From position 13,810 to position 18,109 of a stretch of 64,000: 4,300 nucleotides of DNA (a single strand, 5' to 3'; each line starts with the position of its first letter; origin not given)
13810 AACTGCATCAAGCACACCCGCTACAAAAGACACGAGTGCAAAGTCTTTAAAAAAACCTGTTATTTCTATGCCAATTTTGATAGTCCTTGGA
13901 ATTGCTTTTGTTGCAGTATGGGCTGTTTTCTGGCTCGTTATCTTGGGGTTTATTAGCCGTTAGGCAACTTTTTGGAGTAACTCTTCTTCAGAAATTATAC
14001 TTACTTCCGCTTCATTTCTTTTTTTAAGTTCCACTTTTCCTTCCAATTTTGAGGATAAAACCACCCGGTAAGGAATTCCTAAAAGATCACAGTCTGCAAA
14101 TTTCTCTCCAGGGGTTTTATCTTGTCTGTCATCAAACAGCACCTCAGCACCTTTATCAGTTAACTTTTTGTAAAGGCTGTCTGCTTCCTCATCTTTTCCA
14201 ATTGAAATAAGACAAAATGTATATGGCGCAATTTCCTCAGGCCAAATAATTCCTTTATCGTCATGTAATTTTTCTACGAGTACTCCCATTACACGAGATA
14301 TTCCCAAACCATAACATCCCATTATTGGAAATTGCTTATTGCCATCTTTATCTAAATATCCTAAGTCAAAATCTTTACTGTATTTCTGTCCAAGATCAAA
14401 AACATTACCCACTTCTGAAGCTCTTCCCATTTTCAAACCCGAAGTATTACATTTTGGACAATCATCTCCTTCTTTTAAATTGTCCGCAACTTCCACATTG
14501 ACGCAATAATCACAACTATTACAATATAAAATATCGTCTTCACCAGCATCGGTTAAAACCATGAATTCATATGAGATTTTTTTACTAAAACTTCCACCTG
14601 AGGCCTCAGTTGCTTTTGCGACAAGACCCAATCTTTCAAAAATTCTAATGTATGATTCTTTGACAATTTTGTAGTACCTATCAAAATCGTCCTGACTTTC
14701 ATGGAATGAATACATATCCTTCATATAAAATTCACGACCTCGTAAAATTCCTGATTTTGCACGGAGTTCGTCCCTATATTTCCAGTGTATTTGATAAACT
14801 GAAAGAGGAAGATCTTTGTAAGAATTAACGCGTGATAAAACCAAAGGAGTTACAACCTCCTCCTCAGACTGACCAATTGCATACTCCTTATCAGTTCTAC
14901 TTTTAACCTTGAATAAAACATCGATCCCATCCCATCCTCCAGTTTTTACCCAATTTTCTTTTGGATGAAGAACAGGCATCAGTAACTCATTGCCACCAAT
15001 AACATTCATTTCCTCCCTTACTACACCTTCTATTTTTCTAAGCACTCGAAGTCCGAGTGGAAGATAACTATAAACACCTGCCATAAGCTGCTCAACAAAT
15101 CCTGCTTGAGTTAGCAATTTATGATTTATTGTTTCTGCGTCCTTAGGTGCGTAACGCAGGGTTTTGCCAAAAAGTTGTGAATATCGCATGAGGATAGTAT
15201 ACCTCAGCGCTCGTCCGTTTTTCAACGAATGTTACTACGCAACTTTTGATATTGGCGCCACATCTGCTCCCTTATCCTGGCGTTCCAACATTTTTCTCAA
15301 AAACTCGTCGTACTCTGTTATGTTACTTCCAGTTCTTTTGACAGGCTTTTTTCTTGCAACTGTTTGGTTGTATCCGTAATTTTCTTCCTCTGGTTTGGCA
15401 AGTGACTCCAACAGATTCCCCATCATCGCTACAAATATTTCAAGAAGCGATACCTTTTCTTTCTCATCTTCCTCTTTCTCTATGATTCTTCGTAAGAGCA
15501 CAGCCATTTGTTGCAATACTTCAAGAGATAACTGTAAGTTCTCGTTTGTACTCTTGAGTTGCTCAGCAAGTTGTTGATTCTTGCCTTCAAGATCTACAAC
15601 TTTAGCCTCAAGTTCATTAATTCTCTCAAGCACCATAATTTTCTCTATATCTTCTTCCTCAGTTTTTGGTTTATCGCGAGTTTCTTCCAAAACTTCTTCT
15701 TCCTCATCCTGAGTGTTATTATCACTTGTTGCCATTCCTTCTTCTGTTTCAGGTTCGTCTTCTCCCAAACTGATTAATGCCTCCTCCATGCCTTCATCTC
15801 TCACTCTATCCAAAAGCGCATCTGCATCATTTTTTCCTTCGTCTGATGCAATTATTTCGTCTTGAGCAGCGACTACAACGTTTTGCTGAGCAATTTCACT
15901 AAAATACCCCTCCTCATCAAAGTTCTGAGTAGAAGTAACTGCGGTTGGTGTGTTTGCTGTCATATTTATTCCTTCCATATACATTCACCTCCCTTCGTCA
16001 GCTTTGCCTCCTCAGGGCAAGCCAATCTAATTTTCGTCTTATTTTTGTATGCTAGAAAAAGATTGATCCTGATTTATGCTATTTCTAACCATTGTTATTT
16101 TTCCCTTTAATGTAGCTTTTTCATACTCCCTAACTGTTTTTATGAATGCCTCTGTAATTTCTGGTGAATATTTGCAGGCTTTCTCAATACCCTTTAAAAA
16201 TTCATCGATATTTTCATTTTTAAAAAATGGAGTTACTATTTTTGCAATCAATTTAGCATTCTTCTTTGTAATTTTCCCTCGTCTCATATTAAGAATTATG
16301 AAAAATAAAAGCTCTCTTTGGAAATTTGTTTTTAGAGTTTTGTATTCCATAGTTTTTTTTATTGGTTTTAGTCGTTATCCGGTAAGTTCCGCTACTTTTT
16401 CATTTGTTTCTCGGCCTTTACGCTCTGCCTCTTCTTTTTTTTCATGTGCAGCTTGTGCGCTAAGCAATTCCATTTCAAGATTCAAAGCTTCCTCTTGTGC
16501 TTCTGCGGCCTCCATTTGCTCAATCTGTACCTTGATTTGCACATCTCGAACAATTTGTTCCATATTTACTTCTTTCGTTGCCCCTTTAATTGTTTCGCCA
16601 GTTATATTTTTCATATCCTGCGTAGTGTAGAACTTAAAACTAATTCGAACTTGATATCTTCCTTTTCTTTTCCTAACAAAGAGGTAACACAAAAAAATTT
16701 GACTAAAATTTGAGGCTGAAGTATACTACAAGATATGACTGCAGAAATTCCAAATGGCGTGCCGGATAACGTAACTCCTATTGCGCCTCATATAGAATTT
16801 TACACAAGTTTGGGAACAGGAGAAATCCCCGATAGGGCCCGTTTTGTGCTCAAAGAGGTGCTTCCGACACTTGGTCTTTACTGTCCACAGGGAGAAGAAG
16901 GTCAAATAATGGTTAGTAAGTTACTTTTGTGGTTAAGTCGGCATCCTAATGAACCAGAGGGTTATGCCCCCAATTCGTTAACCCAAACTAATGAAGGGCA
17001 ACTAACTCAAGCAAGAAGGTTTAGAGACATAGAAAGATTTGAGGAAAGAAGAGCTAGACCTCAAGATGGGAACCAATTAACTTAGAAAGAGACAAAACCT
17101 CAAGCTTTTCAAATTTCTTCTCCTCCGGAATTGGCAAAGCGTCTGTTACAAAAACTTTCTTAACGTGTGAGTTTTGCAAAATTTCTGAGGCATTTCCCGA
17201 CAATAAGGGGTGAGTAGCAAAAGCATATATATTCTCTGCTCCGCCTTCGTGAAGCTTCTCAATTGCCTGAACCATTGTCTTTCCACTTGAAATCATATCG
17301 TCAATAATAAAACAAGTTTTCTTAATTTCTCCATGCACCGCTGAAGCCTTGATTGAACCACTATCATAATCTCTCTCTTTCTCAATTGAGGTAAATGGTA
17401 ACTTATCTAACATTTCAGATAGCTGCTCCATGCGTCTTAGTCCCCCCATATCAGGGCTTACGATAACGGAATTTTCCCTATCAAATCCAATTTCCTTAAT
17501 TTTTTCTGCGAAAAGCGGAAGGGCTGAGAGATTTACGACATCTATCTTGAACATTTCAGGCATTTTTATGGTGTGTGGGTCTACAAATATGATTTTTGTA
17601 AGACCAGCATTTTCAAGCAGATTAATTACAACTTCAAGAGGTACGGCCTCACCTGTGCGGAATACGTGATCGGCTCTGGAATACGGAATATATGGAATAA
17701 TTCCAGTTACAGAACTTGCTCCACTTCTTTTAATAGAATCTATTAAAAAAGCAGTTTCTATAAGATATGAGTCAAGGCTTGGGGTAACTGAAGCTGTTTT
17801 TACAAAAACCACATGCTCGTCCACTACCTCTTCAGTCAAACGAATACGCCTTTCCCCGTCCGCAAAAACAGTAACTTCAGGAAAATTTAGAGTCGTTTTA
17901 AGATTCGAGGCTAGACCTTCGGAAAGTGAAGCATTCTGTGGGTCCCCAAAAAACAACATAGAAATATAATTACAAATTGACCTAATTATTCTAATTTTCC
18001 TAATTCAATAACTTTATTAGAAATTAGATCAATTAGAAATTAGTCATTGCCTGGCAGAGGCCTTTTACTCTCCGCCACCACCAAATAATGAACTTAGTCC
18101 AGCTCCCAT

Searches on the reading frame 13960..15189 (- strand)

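Call 9: search_protein_families(library=ncbifam, proteins=[window:13960-15189:-])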
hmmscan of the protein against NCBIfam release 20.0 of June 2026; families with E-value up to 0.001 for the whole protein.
window:13960-15189:- (409 aa): 8 families
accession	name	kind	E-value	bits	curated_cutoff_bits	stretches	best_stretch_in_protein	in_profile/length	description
NF006625.0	PRK09194.1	equivalog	4.7e-148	494.6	558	2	1-238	1-239/559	proline--tRNA ligase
TIGR00409.1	proS_fam_II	equivalog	8.4e-133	444.2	306.7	2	1-239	1-240/568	proline--tRNA ligase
NF008979.1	PRK12325.1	exception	9.8e-117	390.4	550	1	1-408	1-436/437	proline--tRNA ligase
TIGR00408.1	proS_fam_I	equivalog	5.5e-34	117.9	437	2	254-408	215-377/475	proline--tRNA ligase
TIGR00418.1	thrS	equivalog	1.4e-21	77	383.65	2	31-191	185-346/565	threonine--tRNA ligase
NF003068.0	PRK03991.1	equivalog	3.7e-14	52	484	1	254-408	426-588/613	threonine--tRNA ligase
NF003211.1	PRK04173.1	equivalog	3.6e-13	49.2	312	2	125-193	186-253/454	glycine--tRNA ligase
TIGR00389.1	glyS_dimeric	equivalog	3.5e-10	39.1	243.3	1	125-186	180-241/565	glycine--tRNA ligase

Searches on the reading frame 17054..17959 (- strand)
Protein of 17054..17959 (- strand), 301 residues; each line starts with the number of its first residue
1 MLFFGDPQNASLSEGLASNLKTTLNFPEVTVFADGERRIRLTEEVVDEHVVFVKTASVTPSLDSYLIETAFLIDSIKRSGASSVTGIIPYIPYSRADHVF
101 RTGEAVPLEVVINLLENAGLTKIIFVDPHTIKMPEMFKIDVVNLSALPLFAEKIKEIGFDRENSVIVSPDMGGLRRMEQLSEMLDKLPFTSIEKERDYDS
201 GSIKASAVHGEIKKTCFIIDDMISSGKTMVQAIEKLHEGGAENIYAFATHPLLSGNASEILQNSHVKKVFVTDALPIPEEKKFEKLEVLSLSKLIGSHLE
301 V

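Call 52: search_protein_families(library=ncbifam, proteins=[window:17054-17959:-], max_evalue=1e-12)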
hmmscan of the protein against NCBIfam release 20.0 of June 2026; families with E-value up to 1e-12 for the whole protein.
window:17054-17959:- (301 aa): 11 families
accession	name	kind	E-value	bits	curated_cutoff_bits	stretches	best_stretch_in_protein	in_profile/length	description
TIGR01251.1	ribP_PPkin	subfamily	1.2e-77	260.9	113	1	3-299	3-295/309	ribose-phosphate diphosphokinase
NF002320.0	PRK01259.1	subfamily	2.8e-63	214.2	297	1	3-299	9-301/316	ribose-phosphate diphosphokinase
NF002844.0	PRK03092.1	equivalog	6.9e-60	203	438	1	8-297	19-307/326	ribose-phosphate diphosphokinase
NF002618.0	PRK02269.1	equivalog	1.4e-59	202.3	460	1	6-297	11-301/321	ribose-phosphate diphosphokinase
NF002095.0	PRK00934.1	equivalog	4.7e-54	183.5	296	1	5-277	5-269/287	ribose-phosphate diphosphokinase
NF002686.0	PRK02458.1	equivalog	1.4e-50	172.6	506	1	7-297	16-301/323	ribose-phosphate diphosphokinase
NF002758.0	PRK02812.1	equivalog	1.9e-49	168.6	518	1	6-297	27-314/330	ribose-phosphate pyrophosphokinase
NF003428.0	PRK04923.1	equivalog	2.6e-44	151.7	536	1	2-295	8-300/319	ribose-phosphate diphosphokinase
NF005537.0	PRK07199.1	subfamily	6.7e-42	143.6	322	1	7-276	9-274/301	ribose-phosphate diphosphokinase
NF001815.0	PRK00553.1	equivalog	3.2e-41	141.6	484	1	14-295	23-304/332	ribose-phosphate pyrophosphokinase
NF005299.0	PRK06827.1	subfamily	6.8e-28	97.5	327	1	56-270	99-325/383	phosphoribosylpyrophosphate synthetase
